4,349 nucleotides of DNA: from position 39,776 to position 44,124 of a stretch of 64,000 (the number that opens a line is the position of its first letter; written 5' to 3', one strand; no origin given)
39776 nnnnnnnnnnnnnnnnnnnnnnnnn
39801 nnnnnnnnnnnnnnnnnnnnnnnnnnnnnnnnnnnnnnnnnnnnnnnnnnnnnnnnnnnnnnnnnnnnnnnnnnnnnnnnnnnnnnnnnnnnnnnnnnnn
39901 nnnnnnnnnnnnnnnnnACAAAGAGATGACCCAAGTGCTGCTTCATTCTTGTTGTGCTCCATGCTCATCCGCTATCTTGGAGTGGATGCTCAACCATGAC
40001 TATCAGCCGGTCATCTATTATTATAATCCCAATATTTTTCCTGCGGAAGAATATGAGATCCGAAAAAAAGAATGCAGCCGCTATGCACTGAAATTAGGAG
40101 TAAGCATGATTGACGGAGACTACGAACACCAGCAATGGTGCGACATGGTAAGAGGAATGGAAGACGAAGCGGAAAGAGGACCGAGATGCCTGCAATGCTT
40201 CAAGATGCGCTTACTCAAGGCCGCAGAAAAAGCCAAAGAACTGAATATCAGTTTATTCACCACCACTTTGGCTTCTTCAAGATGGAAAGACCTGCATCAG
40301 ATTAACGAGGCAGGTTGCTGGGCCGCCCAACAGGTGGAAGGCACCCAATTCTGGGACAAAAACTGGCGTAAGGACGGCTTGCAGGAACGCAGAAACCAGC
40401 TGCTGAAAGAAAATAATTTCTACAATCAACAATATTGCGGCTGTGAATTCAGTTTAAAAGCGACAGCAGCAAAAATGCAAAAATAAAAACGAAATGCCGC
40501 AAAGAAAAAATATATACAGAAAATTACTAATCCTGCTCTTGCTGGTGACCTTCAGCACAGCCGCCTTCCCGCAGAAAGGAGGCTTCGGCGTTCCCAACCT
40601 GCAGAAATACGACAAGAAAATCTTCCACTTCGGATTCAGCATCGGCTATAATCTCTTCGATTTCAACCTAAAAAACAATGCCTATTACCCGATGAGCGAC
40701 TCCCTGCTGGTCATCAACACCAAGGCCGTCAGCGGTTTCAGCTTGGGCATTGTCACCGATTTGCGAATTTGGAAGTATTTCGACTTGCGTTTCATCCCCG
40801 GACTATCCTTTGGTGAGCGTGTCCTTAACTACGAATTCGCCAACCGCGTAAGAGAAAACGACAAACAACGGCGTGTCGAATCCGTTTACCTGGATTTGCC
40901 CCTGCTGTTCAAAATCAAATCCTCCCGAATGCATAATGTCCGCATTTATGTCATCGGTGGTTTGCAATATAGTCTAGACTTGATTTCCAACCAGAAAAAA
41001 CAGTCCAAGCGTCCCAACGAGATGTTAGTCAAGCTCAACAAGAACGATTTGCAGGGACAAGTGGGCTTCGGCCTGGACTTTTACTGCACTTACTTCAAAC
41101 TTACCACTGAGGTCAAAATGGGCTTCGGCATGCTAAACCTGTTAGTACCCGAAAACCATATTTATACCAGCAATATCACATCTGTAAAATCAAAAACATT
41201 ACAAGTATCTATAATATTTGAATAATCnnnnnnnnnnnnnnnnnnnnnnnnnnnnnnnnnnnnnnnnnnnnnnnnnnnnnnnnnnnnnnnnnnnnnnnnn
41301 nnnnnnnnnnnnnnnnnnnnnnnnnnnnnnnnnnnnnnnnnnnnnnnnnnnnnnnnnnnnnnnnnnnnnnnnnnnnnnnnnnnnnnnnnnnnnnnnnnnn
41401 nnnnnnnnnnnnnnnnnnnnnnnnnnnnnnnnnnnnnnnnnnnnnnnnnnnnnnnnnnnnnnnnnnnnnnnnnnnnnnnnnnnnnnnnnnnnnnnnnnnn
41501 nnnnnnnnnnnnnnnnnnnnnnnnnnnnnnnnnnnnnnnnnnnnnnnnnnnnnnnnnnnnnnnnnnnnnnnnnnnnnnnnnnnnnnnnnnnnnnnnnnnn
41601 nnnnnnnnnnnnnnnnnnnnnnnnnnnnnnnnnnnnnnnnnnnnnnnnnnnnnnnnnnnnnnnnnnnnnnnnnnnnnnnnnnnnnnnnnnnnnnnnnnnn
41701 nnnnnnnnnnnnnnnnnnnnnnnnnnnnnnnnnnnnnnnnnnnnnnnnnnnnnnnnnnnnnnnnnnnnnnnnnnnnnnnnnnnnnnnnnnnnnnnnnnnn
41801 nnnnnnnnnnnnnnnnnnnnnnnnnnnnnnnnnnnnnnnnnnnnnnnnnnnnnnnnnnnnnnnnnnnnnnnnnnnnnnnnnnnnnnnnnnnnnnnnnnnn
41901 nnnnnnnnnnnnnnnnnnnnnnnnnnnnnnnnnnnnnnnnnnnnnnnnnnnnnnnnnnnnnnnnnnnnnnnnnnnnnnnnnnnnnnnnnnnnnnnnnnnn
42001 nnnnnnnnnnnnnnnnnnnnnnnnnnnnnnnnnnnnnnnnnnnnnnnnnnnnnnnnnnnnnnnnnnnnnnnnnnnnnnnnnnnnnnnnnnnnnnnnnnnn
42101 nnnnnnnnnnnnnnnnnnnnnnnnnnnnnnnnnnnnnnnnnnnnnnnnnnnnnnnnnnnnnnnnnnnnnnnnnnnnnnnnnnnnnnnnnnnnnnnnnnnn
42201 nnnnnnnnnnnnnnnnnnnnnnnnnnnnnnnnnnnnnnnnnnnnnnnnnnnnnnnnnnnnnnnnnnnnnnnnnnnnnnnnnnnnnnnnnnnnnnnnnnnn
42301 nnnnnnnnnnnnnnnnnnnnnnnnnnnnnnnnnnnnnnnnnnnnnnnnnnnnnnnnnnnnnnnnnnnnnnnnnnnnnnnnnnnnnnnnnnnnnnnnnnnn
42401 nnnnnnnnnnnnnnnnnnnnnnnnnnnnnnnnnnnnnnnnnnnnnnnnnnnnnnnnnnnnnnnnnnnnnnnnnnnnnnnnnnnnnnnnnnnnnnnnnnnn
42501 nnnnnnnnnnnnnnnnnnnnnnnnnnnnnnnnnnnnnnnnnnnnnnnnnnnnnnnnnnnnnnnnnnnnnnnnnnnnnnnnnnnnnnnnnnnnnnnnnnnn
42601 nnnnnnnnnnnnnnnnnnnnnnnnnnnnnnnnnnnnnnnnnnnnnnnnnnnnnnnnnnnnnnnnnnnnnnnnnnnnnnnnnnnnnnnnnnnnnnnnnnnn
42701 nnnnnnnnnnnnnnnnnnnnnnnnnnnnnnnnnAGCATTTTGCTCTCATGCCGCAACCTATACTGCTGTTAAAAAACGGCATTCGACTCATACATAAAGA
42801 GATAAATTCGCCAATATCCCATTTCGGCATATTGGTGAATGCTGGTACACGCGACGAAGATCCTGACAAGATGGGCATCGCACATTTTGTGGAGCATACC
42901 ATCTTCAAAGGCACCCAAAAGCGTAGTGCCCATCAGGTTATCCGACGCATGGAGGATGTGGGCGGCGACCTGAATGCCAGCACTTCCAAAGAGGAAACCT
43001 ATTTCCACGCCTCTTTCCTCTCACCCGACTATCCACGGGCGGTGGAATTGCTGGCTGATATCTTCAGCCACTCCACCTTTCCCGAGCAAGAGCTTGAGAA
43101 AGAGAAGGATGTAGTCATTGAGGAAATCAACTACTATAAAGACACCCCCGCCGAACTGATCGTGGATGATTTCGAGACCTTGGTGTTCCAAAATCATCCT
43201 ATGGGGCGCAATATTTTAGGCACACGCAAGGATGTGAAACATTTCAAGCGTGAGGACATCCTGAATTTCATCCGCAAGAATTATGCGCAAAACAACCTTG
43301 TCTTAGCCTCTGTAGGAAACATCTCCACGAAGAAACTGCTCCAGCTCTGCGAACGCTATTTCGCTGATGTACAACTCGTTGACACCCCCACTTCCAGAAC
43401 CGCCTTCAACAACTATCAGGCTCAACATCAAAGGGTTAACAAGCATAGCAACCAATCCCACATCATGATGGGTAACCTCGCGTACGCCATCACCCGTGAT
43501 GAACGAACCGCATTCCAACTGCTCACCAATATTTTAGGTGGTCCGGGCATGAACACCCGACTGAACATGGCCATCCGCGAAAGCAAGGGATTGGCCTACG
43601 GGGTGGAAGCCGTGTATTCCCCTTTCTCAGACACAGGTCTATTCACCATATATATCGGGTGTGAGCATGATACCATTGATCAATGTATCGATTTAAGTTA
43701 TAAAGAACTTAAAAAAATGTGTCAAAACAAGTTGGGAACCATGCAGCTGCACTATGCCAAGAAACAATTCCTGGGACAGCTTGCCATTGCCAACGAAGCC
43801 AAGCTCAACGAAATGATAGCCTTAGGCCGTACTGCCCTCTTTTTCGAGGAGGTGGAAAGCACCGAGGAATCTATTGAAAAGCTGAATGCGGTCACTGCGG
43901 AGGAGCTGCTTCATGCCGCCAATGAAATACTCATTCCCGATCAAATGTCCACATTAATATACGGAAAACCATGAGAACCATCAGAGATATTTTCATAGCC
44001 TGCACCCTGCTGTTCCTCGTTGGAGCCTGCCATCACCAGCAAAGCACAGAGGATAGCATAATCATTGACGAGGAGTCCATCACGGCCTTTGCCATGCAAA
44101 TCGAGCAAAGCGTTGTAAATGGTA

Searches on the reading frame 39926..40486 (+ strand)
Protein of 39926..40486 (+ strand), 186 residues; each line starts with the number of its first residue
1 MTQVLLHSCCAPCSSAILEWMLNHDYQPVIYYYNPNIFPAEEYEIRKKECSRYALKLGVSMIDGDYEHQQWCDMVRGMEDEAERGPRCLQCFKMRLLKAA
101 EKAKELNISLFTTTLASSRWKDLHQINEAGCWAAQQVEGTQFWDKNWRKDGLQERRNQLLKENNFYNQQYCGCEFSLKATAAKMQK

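Call 70: search_protein_families(library=pfam, proteins=[window:39926-40486:+], max_evalue=0.00001)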
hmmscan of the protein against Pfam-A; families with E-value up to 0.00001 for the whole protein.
window:39926-40486:+ (186 aa): 1 family
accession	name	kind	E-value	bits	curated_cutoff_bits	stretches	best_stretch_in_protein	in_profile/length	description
PF02677.20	QueH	-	7.7e-62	208.9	23.5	1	4-178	1-174/175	Epoxyqueuosine reductase QueH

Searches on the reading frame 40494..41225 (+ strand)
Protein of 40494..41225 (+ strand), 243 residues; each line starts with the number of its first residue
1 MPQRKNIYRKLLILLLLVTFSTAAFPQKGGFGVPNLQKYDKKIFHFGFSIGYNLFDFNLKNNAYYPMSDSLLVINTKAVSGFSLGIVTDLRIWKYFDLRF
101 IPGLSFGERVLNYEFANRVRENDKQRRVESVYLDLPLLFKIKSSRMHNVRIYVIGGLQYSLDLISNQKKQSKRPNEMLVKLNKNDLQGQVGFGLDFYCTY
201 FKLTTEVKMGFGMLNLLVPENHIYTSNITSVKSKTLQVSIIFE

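Call 70: search_protein_families(library=pfam, proteins=[window:40494-41225:+], max_evalue=0.00001)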
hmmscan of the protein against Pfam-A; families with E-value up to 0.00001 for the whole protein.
window:40494-41225:+ (243 aa): 1 family
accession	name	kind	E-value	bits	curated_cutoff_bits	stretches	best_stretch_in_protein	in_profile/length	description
PF13568.12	OMP_b-brl_2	-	9.4e-14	52.3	27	1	44-215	9-172/175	Outer membrane protein beta-barrel domain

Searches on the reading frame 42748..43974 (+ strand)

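Call 70: search_protein_families(library=pfam, proteins=[window:42748-43974:+], max_evalue=0.00001)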
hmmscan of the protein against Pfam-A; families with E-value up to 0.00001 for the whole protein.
window:42748-43974:+ (408 aa): 2 families
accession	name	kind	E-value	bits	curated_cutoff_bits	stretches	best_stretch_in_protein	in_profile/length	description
PF00675.25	Peptidase_M16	-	1.6e-36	125.9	22.3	1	20-159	9-148/149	Insulinase (Peptidase family M16)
PF05193.26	Peptidase_M16_C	-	8.7e-35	120.7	23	1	166-340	2-180/181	Peptidase M16 inactive domain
